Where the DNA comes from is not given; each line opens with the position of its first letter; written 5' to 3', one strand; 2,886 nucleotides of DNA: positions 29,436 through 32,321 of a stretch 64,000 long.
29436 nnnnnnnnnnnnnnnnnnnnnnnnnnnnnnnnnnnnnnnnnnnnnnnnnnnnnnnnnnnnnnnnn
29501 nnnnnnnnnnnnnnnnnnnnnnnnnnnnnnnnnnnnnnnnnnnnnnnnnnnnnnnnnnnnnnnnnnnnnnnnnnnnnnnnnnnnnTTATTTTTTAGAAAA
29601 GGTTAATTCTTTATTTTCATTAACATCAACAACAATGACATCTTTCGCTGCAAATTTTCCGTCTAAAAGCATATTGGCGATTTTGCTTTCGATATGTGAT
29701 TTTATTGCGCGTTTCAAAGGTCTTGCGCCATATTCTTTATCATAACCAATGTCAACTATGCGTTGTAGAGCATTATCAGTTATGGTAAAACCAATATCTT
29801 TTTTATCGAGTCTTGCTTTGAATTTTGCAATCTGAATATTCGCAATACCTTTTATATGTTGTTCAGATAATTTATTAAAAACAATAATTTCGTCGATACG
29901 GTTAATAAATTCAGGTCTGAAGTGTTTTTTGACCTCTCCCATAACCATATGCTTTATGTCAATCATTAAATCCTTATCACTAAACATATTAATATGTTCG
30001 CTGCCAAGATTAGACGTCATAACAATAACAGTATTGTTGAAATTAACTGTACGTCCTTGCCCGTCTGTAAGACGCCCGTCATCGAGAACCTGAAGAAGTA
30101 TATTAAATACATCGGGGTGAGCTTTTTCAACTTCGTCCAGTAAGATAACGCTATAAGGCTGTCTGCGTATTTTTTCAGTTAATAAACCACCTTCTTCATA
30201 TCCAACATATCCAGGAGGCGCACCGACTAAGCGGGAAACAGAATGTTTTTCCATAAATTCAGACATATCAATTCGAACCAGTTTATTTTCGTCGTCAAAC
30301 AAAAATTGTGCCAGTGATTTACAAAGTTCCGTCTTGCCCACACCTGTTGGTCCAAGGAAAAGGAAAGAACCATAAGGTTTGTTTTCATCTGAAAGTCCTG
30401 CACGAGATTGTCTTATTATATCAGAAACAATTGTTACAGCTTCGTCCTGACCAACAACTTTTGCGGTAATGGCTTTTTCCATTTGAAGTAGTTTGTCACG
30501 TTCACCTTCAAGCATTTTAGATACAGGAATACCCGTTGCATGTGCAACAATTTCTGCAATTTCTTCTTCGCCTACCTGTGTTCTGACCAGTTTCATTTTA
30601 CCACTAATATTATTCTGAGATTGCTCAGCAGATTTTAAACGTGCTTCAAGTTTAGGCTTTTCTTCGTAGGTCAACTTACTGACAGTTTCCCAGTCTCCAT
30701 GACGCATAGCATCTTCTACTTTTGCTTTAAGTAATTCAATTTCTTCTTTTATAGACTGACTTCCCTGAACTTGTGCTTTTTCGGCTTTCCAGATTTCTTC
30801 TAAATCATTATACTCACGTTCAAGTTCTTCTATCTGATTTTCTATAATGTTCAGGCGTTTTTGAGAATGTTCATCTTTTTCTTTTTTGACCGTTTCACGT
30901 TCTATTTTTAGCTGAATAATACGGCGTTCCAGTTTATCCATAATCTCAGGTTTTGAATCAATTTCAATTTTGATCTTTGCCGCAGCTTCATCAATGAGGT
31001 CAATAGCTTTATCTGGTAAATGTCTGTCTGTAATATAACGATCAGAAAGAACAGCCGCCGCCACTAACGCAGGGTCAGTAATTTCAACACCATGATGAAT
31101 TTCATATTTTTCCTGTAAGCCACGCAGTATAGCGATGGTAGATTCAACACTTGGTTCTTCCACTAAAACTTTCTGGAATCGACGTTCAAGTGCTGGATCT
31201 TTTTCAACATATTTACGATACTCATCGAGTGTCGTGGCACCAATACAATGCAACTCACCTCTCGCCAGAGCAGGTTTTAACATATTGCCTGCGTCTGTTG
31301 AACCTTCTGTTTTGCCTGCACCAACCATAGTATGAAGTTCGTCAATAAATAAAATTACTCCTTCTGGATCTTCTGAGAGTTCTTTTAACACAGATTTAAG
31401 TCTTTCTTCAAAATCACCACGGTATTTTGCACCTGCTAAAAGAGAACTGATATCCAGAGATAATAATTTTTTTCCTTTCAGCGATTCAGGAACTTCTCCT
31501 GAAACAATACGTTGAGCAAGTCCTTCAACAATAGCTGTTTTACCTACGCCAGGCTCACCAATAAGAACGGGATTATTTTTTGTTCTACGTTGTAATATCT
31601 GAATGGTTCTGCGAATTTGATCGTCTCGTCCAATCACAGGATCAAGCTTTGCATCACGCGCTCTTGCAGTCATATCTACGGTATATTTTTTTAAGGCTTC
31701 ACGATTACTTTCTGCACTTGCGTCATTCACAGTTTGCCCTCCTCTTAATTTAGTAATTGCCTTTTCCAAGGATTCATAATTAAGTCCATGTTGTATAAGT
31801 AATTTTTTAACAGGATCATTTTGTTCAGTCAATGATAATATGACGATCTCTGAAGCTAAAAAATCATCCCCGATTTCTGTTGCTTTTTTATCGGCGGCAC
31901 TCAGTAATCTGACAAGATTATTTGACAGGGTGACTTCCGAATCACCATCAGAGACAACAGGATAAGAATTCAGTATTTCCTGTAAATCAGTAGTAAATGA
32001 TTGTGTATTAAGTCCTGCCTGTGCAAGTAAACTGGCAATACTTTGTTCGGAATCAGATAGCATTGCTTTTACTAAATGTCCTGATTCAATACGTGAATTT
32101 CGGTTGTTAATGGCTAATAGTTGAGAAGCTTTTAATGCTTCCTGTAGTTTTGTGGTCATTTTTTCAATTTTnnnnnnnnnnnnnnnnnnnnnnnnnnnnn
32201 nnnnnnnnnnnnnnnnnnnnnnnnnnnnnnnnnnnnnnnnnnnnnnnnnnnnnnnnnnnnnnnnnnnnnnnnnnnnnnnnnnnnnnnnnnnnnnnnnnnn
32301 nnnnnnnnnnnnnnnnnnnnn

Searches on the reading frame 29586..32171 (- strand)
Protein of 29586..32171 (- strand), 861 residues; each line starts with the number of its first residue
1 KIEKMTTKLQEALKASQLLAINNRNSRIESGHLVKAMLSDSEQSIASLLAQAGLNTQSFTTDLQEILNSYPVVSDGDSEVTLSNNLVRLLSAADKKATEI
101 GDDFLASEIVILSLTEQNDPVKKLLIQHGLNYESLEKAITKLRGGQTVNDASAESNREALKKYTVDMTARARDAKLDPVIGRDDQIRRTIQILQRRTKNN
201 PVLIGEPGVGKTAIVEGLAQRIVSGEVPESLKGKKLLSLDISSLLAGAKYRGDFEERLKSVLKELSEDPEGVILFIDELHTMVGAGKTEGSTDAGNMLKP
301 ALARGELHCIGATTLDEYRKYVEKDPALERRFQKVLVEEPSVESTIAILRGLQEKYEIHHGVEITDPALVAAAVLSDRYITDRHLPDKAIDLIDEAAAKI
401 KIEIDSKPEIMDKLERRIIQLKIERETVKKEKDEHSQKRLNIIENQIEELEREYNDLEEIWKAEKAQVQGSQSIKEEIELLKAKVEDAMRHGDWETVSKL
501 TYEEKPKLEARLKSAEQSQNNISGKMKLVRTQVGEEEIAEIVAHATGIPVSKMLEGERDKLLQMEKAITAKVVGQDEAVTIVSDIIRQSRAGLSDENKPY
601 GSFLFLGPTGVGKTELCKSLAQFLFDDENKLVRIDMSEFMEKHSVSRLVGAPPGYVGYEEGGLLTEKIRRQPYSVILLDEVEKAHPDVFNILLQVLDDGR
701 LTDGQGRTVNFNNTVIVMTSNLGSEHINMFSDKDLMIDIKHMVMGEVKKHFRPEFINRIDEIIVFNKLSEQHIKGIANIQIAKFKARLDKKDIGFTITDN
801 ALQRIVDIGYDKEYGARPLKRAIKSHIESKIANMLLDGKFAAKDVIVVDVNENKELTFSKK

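Call 27: search_protein_families(library=ncbifam, proteins=[window:29586-32171:-], max_evalue=1e-10)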
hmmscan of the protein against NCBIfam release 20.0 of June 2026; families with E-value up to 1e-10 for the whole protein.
window:29586-32171:- (861 aa): 8 families
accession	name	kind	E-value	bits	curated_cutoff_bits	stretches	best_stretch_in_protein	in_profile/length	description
TIGR03346.1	chaperone_ClpB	equivalog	0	1321.7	1232.1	1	5-857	1-851/853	ATP-dependent chaperone ClpB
NF008118.0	PRK10865.1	equivalog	0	1224.8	1417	1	2-854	3-852/857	ATP-dependent chaperone ClpB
TIGR03345.1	VI_ClpV1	equivalog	2.4e-248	826.7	884.95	1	7-847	3-847/852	type VI secretion system ATPase TssH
TIGR02639.1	ClpA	equivalog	5.9e-229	762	993.15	2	6-432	2-444/734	ATP-dependent Clp protease ATP-binding subunit ClpA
NF033606.1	heat_AAA_ClpK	exception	1.1e-227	758.2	1900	2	7-508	118-604/949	heat shock survival AAA family ATPase ClpK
NF033607.0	disagg_AAA_ClpG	exception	2.2e-227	757.2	1900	2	11-472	95-551/932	AAA family protein disaggregase ClpG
NF008263.0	PRK11034.1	equivalog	6.7e-188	626.1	1350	2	56-404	81-413/758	ATP-dependent Clp protease ATP-binding subunit ClpA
NF003745.1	PRK05342.1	equivalog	2.3e-11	43.2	359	0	751-829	296-378/418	ATP-dependent Clp protease ATP-binding subunit ClpX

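Call 28: find_related_loci(query=window:29586-32171:-, collection=genome_contigs, flank=1000)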
Query window:29586-32171:- (861 aa) in genome_contigs; peptide patterns used: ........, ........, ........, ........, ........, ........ (x = any residue, [..] = any of these).
600 stretches matched a pattern (row limit reached: there are more); 598 encode a relative of the query (tblastn E <= 1e-3); the best 80 are kept; 80 distinct loci.
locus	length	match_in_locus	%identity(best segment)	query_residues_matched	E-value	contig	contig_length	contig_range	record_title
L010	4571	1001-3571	66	1-860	0e+0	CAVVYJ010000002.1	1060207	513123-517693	MAG: uncultured beta proteobacterium isolate MFD03899.bin.1.28 genome assembly, contig: contig_20632, whole genome shotg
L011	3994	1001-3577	66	1-860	0e+0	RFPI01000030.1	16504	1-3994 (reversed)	MAG: Methylophilaceae bacterium isolate WB4_1_0485 contig_100_29, whole genome shotgun sequence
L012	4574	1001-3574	66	1-860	0e+0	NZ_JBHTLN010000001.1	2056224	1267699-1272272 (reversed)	Methylophilus flavus strain CCUG 58411 GCM70027387_4, whole genome shotgun sequence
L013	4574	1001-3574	66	1-860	0e+0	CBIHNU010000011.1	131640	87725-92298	MAG TPA_asm: uncultured Noviherbaspirillum sp. isolate SRR18156209_metabat2_43 genome assembly, contig: ERZ27336869.159,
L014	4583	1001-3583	65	1-860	0e+0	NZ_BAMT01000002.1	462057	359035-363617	Methylobacillus glycogenes JCM 2850, whole genome shotgun sequence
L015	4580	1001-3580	66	1-861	0e+0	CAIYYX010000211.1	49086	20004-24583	MAG: uncultured Sterolibacterium sp. isolate LJ_bin-2701 genome assembly, contig: bin-2701:211/289, whole genome shotgun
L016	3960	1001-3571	65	1-860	0e+0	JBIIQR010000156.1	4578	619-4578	MAG: Burkholderiaceae bacterium isolate ME2003-07-23pf_3300044630_group2_bin164 Rohwer_bin2289_scaffold_30510_c1, whole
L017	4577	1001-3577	66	1-860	0e+0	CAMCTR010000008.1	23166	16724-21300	MAG: Candidatus Methylopumilus universalis isolate TE-11nov19-237 genome assembly, contig: TE-11nov19-C3015, whole genom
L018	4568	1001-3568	65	1-858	0e+0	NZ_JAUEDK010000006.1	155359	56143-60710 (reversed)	Crenobacter oryzisoli strain SG2303 Scaffold6, whole genome shotgun sequence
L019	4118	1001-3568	65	1-859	0e+0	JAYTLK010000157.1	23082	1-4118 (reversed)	MAG: Herminiimonas sp. isolate GFS_3325 GFS_3325_156, whole genome shotgun sequence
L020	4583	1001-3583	66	1-860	0e+0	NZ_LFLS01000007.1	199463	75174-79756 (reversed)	Herbaspirillum autotrophicum strain IAM 14942 contig7, whole genome shotgun sequence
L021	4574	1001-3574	65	1-860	0e+0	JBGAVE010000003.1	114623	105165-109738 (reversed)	MAG: Nitrosomonas sp. isolate MAG_MBR_AS.79 MBRAS-79_NODE_3_length_114623_cov_7.453704, whole genome shotgun sequence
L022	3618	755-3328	65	1-860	0e+0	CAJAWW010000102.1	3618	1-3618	MAG: uncultured beta proteobacterium isolate Loc090519-6m_bin-0156 genome assembly, contig: bin-0156:102/332, whole geno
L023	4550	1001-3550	65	1-852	0e+0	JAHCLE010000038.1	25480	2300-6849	MAG: Burkholderiales bacterium isolate TGS_PRO46 PRO46_38, whole genome shotgun sequence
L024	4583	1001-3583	65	1-860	0e+0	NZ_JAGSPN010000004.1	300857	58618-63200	Undibacterium luofuense strain LFS511W NODE_4_length_300857_cov_34.302687, whole genome shotgun sequence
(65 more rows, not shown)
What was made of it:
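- Tried and rejected: The ClpB scan gave at most 66% identity to Beta/Gammaproteobacteria (call 28).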
